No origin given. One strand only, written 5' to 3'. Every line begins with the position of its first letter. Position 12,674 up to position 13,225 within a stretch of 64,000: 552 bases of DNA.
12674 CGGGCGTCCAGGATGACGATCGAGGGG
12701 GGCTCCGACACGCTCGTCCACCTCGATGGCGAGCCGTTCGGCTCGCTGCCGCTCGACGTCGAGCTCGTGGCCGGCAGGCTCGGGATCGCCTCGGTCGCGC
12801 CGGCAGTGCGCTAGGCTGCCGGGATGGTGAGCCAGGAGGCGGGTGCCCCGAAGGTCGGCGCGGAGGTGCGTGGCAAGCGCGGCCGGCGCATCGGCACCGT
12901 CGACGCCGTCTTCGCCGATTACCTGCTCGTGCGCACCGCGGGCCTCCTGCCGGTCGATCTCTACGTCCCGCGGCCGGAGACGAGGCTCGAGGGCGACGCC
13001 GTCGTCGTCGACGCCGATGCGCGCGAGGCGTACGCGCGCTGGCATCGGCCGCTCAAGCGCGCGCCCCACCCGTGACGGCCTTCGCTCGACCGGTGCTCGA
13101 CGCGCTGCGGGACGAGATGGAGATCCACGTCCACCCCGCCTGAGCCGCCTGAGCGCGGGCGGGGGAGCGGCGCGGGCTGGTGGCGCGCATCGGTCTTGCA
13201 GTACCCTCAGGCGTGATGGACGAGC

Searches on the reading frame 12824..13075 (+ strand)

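Call 50: search_protein_families(library=pfam, proteins=[window:12824-13075:+], max_evalue=0.001)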
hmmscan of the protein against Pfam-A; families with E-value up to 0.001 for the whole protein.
window:12824-13075:+ (83 aa): 0 families

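Call 90: search_protein_families(library=pfam, proteins=[window:12824-13075:+], max_evalue=0.01)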
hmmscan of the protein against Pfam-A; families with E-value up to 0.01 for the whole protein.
window:12824-13075:+ (83 aa): 1 family
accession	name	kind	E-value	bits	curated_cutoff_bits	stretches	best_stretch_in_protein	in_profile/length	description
PF05239.21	PRC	-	0.0046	17.4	21.2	0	11-66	10-75/78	PRC-barrel domain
